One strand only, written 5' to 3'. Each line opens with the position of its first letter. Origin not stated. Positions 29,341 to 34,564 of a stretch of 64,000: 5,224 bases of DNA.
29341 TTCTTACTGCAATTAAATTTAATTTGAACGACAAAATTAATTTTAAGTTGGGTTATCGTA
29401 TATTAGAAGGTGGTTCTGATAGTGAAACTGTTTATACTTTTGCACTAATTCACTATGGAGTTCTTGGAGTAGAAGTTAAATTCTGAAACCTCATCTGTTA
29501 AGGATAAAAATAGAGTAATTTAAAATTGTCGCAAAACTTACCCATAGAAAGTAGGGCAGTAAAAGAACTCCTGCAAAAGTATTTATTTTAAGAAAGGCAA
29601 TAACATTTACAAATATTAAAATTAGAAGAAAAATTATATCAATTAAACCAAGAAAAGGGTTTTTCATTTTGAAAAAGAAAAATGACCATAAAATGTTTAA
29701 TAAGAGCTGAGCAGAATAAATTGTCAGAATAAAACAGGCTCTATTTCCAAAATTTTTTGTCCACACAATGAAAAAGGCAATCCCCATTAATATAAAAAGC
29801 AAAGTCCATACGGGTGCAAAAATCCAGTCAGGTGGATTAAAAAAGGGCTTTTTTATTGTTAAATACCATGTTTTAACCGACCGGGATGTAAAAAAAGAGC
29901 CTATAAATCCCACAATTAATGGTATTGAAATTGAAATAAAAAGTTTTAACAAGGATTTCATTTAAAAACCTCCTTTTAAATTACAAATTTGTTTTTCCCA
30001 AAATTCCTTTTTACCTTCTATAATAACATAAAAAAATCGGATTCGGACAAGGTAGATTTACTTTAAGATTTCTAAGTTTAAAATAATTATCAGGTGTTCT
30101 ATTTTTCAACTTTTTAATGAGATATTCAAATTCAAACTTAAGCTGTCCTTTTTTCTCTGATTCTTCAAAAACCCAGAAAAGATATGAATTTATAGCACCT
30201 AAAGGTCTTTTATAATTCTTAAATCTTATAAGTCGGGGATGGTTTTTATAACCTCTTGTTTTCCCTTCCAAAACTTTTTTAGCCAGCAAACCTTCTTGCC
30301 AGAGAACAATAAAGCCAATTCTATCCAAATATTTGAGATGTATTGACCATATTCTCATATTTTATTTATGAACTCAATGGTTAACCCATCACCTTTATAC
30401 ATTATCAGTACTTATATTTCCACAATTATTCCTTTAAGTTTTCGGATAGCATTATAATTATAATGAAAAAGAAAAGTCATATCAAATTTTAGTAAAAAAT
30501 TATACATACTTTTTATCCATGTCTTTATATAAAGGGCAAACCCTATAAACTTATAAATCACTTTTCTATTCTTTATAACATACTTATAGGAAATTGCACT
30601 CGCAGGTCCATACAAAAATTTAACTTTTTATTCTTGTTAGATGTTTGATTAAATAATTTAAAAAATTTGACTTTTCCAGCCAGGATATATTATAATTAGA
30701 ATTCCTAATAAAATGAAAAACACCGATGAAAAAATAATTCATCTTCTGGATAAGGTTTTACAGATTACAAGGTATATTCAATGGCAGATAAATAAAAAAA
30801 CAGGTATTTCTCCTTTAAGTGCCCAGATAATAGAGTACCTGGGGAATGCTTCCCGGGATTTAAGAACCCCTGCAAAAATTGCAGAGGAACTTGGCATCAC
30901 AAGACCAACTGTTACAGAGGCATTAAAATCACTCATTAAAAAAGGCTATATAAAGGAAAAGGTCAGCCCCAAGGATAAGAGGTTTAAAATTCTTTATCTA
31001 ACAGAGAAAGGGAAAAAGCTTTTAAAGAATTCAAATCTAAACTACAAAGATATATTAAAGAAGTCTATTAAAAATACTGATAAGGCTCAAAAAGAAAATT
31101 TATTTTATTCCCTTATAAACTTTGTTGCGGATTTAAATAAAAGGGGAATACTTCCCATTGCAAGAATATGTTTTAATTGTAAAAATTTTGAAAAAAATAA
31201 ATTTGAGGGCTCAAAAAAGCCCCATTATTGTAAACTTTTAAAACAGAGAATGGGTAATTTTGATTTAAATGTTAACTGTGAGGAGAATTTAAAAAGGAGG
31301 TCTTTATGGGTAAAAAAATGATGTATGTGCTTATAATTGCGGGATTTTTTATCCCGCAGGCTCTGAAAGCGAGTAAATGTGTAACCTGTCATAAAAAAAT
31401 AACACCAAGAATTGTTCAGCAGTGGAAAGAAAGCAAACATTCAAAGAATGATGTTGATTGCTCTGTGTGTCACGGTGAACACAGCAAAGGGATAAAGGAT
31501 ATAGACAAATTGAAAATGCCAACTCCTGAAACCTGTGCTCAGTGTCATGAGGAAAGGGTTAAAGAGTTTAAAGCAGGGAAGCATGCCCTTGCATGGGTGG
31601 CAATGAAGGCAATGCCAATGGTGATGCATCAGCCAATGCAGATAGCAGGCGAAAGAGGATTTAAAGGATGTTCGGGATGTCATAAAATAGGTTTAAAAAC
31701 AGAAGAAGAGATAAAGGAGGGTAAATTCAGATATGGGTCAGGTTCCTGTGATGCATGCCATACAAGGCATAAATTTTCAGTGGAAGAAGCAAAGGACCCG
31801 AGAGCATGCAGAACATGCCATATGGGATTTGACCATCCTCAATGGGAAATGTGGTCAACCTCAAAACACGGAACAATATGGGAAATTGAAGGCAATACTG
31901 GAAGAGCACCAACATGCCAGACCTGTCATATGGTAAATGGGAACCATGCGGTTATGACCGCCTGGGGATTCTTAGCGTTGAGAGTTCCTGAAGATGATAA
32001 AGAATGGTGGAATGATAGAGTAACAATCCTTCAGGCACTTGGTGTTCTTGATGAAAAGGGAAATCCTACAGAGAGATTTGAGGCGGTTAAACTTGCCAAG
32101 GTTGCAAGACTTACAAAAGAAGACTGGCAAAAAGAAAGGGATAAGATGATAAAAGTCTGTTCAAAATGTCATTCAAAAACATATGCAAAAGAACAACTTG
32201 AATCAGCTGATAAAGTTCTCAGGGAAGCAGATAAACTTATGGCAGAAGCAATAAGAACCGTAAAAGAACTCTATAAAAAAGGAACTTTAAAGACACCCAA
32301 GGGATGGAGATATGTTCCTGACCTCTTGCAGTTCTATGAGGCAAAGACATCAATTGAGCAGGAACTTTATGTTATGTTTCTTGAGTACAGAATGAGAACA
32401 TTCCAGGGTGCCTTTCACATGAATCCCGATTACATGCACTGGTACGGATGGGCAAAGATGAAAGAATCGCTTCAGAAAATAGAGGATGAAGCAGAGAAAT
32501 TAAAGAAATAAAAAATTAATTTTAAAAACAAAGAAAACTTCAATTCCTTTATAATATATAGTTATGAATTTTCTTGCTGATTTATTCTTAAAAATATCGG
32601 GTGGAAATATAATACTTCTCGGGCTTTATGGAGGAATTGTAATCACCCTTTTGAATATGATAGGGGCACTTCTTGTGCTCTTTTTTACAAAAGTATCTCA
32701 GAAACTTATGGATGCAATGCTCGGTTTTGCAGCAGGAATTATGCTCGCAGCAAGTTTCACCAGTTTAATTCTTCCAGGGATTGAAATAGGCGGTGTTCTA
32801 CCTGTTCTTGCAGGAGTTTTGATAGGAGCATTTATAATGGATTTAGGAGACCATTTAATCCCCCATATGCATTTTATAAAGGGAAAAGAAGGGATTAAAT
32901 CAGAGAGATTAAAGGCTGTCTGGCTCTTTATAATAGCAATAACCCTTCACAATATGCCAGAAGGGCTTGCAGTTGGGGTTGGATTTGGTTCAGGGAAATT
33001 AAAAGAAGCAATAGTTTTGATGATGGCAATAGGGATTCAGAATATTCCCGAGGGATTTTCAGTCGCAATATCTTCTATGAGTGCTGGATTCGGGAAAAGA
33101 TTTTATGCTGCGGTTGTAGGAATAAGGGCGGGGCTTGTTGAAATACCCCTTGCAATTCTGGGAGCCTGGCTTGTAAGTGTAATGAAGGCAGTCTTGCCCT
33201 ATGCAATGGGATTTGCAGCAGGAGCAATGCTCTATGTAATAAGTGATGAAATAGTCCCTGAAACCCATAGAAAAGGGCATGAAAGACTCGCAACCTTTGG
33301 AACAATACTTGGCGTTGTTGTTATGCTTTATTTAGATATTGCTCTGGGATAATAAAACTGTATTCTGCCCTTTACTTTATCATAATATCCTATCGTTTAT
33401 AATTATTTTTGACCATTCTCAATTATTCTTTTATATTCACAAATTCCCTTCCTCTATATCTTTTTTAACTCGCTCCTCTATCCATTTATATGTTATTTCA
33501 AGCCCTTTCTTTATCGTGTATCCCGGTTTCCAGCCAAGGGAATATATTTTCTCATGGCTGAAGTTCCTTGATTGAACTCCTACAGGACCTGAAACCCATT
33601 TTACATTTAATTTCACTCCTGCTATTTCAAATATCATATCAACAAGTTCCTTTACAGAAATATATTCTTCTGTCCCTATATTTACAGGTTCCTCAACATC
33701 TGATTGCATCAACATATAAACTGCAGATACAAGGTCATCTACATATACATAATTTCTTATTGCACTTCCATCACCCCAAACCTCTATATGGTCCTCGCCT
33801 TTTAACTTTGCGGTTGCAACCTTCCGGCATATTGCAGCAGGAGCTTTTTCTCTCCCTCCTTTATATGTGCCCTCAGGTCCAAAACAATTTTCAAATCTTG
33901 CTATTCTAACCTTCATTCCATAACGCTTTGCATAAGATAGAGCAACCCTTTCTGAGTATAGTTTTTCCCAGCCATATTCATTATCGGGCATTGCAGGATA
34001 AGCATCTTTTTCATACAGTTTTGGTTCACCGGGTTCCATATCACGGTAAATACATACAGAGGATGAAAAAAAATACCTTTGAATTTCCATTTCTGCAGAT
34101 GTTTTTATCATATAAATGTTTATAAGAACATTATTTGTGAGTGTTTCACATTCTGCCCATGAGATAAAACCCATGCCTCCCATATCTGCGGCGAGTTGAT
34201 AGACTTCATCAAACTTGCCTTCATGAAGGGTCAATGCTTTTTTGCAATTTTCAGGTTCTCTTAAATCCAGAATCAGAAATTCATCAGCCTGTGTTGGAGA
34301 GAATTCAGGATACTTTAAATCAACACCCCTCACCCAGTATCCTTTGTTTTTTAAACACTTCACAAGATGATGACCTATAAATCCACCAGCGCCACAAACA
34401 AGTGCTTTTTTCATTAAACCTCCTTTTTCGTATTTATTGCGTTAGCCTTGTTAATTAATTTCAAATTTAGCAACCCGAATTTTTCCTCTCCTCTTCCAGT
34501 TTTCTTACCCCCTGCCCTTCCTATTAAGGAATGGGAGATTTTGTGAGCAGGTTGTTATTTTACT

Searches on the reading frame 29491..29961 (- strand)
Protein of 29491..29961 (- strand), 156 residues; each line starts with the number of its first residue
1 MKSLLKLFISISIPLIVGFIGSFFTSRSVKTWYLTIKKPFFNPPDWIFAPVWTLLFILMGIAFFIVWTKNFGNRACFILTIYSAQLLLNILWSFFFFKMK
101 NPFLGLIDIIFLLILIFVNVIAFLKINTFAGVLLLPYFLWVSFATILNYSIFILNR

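Call 83: search_protein_families(library=pfam, proteins=[window:29491-29961:-], max_evalue=0.00001)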
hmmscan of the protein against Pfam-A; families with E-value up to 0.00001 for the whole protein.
window:29491-29961:- (156 aa): 1 family
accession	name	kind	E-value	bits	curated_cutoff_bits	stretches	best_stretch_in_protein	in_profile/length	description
PF03073.20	TspO_MBR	-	7.9e-48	162.3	24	1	11-152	2-144/145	TspO/MBR family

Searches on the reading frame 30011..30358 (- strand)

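Call 84: search_protein_families(library=pfam, proteins=[window:30011-30358:-], max_evalue=0.00001)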
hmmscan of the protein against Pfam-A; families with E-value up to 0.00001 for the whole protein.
window:30011-30358:- (115 aa): 1 family
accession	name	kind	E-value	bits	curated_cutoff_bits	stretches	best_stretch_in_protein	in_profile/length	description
PF03013.19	Pyr_excise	-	1.5e-14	54.6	23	1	1-71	1-72/81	Pyrimidine dimer DNA glycosylase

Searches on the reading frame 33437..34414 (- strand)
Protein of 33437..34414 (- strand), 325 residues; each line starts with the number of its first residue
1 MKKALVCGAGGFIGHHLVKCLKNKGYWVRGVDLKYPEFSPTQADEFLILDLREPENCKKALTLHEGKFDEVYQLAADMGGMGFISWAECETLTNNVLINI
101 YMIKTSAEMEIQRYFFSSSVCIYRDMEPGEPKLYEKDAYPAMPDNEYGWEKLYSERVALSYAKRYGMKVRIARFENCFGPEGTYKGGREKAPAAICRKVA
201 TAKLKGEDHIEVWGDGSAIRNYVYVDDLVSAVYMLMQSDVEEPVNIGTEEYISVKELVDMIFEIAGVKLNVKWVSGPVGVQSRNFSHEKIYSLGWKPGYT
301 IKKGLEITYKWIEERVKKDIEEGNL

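Call 10: search_protein_families(library=pfam, proteins=[window:33437-34414:-], max_evalue=0.01)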
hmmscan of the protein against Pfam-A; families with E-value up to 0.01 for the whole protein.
window:33437-34414:- (325 aa): 4 families
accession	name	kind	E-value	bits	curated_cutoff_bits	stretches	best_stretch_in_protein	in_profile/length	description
PF01370.27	Epimerase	-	1.1e-43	149.9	20.9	1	4-247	1-240/240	NAD dependent epimerase/dehydratase family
PF16363.11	GDP_Man_Dehyd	-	3.8e-29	102.6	27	1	5-272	1-273/332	GDP-mannose 4,6 dehydratase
PF01073.25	3Beta_HSD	-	6.3e-05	22.6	22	1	5-232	1-225/280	3-beta hydroxysteroid dehydrogenase/isomerase family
PF02719.21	Polysacc_synt_2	-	0.0097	15.6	20.2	0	45-114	57-123/293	Polysaccharide biosynthesis protein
